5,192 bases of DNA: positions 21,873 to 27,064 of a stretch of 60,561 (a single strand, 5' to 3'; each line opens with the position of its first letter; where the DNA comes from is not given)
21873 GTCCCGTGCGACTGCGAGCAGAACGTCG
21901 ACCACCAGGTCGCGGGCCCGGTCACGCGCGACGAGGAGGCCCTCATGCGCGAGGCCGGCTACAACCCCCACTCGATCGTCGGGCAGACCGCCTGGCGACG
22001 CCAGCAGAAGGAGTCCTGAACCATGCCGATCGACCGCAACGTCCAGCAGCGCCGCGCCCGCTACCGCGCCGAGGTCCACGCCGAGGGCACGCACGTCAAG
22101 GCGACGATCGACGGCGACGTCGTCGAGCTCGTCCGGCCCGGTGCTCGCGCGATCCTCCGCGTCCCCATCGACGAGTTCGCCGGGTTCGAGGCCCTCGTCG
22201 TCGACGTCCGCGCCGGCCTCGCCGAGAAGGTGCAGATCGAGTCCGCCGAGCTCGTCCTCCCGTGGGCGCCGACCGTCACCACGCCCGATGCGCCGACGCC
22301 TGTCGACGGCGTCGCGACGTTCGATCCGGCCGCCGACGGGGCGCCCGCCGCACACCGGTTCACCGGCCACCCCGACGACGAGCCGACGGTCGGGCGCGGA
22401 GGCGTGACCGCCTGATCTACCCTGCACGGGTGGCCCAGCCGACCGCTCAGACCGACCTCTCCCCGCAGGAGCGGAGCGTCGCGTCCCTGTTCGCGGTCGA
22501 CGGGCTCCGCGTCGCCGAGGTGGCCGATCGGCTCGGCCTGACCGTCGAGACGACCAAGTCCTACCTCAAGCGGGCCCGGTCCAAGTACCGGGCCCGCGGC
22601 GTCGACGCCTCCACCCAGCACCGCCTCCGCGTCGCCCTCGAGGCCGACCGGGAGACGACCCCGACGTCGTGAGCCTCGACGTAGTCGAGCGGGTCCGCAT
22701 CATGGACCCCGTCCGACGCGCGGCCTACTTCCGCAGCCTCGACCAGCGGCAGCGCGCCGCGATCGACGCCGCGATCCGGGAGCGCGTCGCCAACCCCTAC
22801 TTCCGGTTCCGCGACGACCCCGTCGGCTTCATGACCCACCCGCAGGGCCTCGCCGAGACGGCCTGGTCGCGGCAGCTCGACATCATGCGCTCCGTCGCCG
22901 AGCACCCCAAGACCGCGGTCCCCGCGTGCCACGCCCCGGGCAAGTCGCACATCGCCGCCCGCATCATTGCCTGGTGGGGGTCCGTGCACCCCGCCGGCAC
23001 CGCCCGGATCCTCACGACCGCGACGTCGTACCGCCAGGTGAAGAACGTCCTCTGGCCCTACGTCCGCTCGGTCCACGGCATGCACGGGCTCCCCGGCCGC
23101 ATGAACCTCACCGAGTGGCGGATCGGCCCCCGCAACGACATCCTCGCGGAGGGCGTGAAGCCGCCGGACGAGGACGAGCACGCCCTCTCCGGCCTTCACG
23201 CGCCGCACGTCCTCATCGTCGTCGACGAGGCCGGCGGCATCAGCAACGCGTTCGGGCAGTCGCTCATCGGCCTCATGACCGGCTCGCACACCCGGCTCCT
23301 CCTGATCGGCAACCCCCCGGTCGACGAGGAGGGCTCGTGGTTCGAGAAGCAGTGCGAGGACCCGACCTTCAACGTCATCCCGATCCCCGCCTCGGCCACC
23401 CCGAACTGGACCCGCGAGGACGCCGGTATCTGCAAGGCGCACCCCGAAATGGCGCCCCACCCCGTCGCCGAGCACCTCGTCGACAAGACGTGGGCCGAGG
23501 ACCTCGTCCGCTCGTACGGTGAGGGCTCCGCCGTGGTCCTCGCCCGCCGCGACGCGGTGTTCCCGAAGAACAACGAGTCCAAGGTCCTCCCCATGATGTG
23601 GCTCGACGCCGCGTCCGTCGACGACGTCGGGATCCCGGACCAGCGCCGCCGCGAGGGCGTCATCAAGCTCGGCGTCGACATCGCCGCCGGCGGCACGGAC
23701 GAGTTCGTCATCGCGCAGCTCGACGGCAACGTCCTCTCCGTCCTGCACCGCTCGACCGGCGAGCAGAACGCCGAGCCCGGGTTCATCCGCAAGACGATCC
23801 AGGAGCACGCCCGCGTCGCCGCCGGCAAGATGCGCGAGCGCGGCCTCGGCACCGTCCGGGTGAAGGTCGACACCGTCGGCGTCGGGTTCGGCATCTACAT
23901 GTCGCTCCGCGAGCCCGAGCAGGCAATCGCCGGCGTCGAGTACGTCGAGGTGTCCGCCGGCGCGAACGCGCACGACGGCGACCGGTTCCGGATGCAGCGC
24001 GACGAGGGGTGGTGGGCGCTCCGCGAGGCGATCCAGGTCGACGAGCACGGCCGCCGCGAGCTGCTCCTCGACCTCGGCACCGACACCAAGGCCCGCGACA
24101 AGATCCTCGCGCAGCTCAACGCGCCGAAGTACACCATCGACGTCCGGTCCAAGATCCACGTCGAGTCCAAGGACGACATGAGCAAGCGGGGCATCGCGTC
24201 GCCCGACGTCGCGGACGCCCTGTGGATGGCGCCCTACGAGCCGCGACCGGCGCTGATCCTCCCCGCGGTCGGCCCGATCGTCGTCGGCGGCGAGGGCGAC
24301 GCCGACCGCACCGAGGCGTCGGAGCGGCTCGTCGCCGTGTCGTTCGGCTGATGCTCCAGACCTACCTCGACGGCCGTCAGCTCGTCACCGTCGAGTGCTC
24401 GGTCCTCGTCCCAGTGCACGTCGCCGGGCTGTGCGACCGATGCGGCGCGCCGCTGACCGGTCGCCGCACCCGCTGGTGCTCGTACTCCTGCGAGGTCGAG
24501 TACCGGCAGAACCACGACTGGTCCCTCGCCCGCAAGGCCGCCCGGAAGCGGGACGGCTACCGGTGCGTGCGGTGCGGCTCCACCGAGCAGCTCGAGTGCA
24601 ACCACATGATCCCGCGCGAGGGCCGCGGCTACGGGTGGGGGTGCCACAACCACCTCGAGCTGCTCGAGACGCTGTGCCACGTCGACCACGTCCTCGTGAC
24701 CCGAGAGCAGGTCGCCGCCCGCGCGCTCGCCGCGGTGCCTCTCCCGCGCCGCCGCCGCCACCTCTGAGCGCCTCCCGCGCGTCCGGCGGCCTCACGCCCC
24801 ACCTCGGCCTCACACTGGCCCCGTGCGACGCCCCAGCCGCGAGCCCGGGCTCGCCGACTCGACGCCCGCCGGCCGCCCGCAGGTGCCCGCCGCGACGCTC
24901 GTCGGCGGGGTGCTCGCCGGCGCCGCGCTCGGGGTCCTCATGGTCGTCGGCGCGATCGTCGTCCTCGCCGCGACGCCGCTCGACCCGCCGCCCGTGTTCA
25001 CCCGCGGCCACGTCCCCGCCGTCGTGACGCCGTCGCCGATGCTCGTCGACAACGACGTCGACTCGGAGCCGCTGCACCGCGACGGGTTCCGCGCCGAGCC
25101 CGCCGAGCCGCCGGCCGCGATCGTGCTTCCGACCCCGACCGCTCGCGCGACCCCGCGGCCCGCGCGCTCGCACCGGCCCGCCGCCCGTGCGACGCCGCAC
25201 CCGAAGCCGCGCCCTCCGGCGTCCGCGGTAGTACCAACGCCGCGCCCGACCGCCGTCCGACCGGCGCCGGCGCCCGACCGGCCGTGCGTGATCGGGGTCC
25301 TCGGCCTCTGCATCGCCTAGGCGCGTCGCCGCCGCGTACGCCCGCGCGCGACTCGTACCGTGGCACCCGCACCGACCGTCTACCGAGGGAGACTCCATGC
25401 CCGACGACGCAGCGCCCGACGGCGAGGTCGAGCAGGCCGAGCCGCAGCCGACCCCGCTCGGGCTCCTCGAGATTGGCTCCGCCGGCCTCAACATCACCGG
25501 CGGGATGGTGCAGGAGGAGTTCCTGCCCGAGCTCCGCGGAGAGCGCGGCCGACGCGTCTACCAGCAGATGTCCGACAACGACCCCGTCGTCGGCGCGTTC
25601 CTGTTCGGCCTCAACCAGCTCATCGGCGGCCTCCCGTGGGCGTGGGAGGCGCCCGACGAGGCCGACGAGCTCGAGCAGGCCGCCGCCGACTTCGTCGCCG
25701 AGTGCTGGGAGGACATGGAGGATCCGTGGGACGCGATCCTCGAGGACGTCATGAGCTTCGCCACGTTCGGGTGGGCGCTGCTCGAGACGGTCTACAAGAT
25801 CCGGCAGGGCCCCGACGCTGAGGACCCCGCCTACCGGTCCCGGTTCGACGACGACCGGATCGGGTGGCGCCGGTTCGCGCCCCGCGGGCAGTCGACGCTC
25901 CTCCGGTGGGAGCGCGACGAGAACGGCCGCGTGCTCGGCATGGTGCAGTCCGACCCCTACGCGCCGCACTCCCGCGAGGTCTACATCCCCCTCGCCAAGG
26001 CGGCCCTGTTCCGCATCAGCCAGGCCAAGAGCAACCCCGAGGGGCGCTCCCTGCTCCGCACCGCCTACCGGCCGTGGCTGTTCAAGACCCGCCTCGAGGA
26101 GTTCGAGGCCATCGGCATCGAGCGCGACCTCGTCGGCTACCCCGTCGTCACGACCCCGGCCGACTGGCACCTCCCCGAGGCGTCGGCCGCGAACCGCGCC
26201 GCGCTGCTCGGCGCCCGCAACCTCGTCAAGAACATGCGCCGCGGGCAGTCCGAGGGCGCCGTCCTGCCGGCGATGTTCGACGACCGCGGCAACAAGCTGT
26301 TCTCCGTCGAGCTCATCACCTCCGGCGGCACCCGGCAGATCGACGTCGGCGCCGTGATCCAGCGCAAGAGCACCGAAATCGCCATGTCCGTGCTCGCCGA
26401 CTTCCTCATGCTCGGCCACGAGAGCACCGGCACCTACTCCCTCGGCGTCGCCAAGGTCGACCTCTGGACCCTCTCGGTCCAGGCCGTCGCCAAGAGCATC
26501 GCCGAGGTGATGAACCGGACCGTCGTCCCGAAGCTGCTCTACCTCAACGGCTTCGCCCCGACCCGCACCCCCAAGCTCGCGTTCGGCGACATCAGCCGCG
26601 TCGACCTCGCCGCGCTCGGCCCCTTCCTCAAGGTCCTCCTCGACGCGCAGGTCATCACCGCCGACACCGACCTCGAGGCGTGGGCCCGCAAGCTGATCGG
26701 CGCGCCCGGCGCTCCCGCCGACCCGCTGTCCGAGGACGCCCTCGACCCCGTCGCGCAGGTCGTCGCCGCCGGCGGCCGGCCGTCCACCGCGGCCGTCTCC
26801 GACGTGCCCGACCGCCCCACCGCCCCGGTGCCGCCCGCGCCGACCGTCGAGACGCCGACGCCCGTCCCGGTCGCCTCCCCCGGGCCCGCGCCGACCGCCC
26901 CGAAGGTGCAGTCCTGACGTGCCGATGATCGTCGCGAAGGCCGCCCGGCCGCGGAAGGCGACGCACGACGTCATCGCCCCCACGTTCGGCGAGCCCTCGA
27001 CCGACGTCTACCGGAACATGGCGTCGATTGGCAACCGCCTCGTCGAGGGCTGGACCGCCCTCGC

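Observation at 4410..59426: Genome-wide leaderless-type promoter grammar: a TANNNT-like hexamer ends exactly 7-8 nt before the start codon of at least 24 genes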

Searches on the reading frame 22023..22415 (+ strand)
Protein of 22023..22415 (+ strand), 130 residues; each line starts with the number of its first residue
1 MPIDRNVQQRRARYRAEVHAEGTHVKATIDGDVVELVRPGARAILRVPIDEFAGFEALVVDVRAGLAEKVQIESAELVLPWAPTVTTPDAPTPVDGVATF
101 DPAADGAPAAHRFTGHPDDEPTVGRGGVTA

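Call 99: find_encoding_contigs(protein=window:22023-22415:+, flank=10000, max_places=1)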
Protein window:22023-22415:+ (130 aa): 1 contig read that carries it; 1 place shown.
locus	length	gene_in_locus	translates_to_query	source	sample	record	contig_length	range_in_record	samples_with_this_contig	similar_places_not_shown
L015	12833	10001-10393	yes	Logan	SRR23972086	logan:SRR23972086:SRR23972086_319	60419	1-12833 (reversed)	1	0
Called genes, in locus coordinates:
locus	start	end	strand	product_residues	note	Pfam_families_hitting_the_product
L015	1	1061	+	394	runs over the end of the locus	-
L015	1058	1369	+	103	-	-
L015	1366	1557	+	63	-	-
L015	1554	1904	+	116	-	-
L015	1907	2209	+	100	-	-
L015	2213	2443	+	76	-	-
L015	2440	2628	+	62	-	-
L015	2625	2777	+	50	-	-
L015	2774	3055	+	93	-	-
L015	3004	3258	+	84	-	-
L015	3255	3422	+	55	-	-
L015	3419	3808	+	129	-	-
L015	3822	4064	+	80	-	PF23719:VapB (weak)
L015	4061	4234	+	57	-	-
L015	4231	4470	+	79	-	-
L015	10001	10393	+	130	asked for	-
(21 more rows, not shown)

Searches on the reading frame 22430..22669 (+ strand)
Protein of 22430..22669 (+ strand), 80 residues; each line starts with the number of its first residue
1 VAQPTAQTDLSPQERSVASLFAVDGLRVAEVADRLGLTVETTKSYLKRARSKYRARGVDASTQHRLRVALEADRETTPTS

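Call 45: search_protein_families(library=phrogs, proteins=[window:22430-22669:+], max_evalue=0.001)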
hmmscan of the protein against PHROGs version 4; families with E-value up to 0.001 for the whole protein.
window:22430-22669:+ (80 aa): 3 families
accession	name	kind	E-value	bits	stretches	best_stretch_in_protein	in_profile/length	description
phrog_1740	-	transcription regulation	8.4e-07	28.8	1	8-60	167-219/567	RNA polymerase sigma factor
phrog_1190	-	transcription regulation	5.4e-06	27.3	1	7-55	109-157/167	RNA polymerase sigma factor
phrog_7545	-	DNA, RNA and nucleotide metabolism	0.00088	20.5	1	13-62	6-55/160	HNH endonuclease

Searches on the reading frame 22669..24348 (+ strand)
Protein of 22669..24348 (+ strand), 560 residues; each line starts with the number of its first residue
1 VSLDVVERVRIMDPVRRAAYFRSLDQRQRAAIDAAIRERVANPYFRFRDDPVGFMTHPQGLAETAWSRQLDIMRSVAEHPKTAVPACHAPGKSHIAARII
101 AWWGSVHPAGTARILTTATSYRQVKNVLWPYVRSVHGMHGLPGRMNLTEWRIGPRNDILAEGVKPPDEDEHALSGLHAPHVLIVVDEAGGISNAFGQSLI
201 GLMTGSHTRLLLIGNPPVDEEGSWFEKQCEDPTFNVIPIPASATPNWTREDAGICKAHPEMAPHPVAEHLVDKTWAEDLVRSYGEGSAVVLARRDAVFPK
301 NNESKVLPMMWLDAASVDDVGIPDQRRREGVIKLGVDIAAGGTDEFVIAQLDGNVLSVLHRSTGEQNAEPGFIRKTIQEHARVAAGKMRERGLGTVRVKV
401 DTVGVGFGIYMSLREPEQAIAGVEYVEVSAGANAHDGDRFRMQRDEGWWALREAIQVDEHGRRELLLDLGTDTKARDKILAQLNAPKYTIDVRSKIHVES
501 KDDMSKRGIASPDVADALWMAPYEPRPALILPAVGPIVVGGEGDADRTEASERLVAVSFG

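Call 10: search_dna_similar(query=window:22669-24348:+, collection=phages, mode=protein, max_rows=15)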
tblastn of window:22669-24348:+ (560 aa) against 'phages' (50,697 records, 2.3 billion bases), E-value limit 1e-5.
Records with a match: 261; places in all: 265; records where one place covers at least 80% of the query: 121.
Best place of each record, by identity: <60% 261.
By first word of the organism name: Microbacterium 33; Arthrobacter 29; Streptomyces 24; Acinetobacter 22; Clostridium 18; Xanthomonas 15; Escherichia 15; Serratia 9; Caudoviricetes 6; Pseudomonas 6; and 38 more.
By host as written in the record: - 31; Arthrobacter sp. ATCC 21022 26; Streptomyces griseus ATCC 10137 10; Microbacterium foliorum NRRL B-24224 SEA 9; Microbacterium foliorum NRRL B-24224 8; Escherichia coli 8; Microbacterium paraoxydans NRRL B-14843 7; Clostridium perfringens 7; and 90 more.
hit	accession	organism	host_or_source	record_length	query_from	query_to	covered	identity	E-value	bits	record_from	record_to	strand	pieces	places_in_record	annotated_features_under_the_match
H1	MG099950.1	Arthrobacter phage Waltz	Arthrobacter sp. ATCC 21022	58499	1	546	98%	43.9%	6e-131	427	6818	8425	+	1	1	terminase large subunit | HTH DNA binding domain protein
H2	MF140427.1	Arthrobacter phage Shrooms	Arthrobacter sp. ATCC 21022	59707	1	541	97%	43.9%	2e-130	426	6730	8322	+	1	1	10: terminase large subunit | 9: HTH DNA binding domain protein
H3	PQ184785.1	Arthrobacter phage Kovu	Arthrobacter globiformis B-2979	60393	2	537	96%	44.3%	5e-129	422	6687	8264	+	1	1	10: terminase large subunit | 9: terminase small subunit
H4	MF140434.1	Arthrobacter phage Wheelbite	Arthrobacter sp. ATCC 21022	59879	3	532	95%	44.3%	1e-131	429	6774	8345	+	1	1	10: terminase large subunit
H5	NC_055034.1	Arthrobacter phage Wheelbite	Arthrobacter sp. ATCC 21022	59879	3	532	95%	44.3%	1e-131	429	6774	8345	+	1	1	10: terminase large subunit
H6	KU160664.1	Arthrobacter phage Salgado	Arthrobacter sp. ATCC 21022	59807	1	525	94%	44.7%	1e-131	429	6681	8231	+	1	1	10: terminase large subunit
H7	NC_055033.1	Arthrobacter phage Salgado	Arthrobacter sp. ATCC 21022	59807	1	525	94%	44.7%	1e-131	429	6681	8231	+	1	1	10: terminase large subunit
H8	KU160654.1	Arthrobacter phage Laroye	Arthrobacter sp. ATCC 21022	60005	1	525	94%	44.7%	2e-131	429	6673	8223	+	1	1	10: terminase large subunit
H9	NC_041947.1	Arthrobacter phage Laroye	Arthrobacter sp. ATCC 21022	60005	1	525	94%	44.7%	2e-131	429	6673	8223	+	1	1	10: terminase large subunit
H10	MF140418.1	Arthrobacter phage LiSara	Arthrobacter sp. ATCC 21022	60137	1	525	94%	44.7%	2e-131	429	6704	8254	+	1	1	10: terminase large subunit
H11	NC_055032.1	Arthrobacter phage LiSara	Arthrobacter sp. ATCC 21022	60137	1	525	94%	44.7%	2e-131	429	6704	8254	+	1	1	10: terminase large subunit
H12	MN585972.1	Arthrobacter phage Edmundo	Arthrobacter sp. ATCC 21022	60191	1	525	94%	44.3%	5e-131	427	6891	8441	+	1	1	9: terminase large subunit | 8: terminase small subunit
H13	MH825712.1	Microbacterium phage ValentiniPuff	Microbacterium paraoxydans NRRL B-14843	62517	3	539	96%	40.1%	2e-103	348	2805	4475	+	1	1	4: terminase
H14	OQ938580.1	Arthrobacter phage Ottawa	Arthrobacter globiformis B-2979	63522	48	525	85%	44.4%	2e-122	402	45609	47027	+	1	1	77: terminase large subunit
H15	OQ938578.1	Arthrobacter phage Kharcho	Arthrobacter globiformis B-2979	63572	48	525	85%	44.4%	2e-122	402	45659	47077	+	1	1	77: terminase large subunit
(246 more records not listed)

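Call 13: find_related_loci(query=window:22669-24348:+, collection=viral_contigs, flank=10000)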
Query window:22669-24348:+ (560 aa) in viral_contigs; peptide patterns used: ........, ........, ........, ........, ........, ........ (x = any residue, [..] = any of these).
2 stretches matched a pattern; 1 encode a relative of the query (tblastn E <= 1e-3); 1 distinct loci.
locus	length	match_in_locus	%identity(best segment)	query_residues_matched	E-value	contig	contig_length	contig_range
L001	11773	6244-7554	26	46-518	2e-32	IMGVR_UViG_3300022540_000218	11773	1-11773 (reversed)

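Call 14: find_related_loci(query=window:22669-24348:+, collection=genome_contigs, flank=10000)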
Query window:22669-24348:+ (560 aa) in genome_contigs; peptide patterns used: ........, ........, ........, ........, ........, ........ (x = any residue, [..] = any of these).
17 stretches matched a pattern, but none encodes a relative of the query by tblastn (E <= 1e-3).

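Call 23: find_homologous_proteins(query=window:22669-24348:+, max_evalue=1e-30)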
Query window:22669-24348:+ (560 aa): 367 proteins with E <= 1e-30 among 8000 candidates; the best 120 are listed.
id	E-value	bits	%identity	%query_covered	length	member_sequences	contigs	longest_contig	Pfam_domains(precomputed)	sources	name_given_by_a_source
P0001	0.0e+0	1277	100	100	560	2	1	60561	-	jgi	jgi:hypothetical protein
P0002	2.3e-254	863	68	97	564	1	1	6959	-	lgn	-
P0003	8.5e-242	822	67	97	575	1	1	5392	-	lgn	-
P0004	1.6e-193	663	57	96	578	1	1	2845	-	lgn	-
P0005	1.6e-189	649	54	96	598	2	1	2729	-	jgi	jgi:hypothetical protein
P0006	3.4e-184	632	55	93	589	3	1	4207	-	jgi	-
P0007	2.7e-181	622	54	98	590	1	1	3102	-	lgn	-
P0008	7.5e-149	515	48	95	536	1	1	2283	-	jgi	jgi:hypothetical protein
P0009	3.4e-145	503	47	95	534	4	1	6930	-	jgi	-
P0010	1.3e-144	501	46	95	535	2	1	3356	-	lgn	-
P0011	2.1e-144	500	45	96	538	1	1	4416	-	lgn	-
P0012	3.4e-144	500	48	93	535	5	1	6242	-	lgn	-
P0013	3.7e-144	500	47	94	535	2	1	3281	-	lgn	-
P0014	1.0e-143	498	45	96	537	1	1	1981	-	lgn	-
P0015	5.7e-142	492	45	96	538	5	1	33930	-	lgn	-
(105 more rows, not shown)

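Call 24: find_encoding_contigs(protein=P0002, flank=10000, max_places=3)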
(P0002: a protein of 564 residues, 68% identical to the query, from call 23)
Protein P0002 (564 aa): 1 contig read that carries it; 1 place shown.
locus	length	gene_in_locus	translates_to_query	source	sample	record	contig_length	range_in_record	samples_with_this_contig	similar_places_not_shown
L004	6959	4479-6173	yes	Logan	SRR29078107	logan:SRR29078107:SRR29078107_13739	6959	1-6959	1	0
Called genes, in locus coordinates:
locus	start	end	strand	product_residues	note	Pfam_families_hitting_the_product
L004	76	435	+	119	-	-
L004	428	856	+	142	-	-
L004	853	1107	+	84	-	-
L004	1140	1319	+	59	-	-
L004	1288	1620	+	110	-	-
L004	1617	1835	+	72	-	-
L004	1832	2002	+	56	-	-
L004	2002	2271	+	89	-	-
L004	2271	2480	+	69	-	-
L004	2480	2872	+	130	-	-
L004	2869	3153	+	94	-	-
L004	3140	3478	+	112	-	-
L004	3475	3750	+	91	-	-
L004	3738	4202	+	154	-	-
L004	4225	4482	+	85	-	PF08281:Sigma70_r4_2 (weak)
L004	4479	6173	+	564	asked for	-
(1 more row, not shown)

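Call 25: find_encoding_contigs(protein=P0003, flank=10000, max_places=3)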
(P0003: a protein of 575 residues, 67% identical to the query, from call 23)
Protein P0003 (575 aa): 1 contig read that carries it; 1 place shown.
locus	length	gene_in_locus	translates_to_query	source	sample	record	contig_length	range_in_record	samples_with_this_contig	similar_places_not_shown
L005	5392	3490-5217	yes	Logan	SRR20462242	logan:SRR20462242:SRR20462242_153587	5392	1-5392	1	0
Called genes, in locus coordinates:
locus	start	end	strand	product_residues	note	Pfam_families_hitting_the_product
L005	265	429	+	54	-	-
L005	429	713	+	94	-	-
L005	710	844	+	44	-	-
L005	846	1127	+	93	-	-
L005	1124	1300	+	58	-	-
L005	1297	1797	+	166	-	-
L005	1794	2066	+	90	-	-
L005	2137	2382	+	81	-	-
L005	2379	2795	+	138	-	-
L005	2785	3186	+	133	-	-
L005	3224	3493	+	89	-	PF08281:Sigma70_r4_2 (weak), PF00196:GerE (weak)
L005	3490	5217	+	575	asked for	-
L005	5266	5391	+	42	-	?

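Call 46: find_encoding_contigs(protein=P0004, flank=10000, max_places=2)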
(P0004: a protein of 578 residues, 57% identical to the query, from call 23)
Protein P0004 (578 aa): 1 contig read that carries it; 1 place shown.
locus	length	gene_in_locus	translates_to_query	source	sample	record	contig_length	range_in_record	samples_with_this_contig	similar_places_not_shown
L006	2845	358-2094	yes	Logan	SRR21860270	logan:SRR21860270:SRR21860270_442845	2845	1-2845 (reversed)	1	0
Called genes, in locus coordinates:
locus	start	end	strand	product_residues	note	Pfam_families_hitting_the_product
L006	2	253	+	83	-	?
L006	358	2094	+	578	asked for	-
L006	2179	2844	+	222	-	?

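Call 47: find_encoding_contigs(protein=P0006, flank=10000, max_places=2)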
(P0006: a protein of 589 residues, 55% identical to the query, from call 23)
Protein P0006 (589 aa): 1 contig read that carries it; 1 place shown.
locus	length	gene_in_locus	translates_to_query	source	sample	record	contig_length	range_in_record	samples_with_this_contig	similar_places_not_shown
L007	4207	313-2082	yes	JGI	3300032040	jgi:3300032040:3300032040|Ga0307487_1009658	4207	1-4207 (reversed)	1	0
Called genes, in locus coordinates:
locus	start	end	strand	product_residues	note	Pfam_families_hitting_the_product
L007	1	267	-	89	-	?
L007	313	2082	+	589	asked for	-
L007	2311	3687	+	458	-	PF06074:Portal_Mu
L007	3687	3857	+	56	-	-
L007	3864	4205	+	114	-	?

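Call 97: find_encoding_contigs(protein=P0001, flank=10000, max_places=1)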
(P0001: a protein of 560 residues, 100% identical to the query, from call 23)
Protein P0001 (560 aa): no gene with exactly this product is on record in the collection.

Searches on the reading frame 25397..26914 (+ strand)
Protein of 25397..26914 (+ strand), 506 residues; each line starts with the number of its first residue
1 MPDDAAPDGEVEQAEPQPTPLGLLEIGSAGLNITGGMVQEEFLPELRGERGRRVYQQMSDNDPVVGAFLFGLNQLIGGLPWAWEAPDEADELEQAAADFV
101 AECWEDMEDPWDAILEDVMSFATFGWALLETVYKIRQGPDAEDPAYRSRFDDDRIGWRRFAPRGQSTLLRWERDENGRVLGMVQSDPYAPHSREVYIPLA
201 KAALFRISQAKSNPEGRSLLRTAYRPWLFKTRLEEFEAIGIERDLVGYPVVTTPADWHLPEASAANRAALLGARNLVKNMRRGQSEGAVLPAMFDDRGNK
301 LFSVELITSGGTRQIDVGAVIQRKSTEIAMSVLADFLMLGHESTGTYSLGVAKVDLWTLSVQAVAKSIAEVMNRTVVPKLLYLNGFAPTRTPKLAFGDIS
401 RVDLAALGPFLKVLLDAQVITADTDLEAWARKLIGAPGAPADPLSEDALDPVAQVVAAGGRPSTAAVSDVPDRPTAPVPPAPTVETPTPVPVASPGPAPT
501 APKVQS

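Call 45: search_protein_families(library=phrogs, proteins=[window:25397-26914:+], max_evalue=0.001)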
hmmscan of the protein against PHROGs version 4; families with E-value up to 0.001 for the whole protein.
window:25397-26914:+ (506 aa): 2 families
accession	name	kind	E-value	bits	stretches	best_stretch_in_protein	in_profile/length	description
phrog_113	-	head and packaging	2.1e-73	249.2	1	21-459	32-435/1272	portal protein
phrog_30239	-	unknown function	3.2e-06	27.5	1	195-264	217-285/349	-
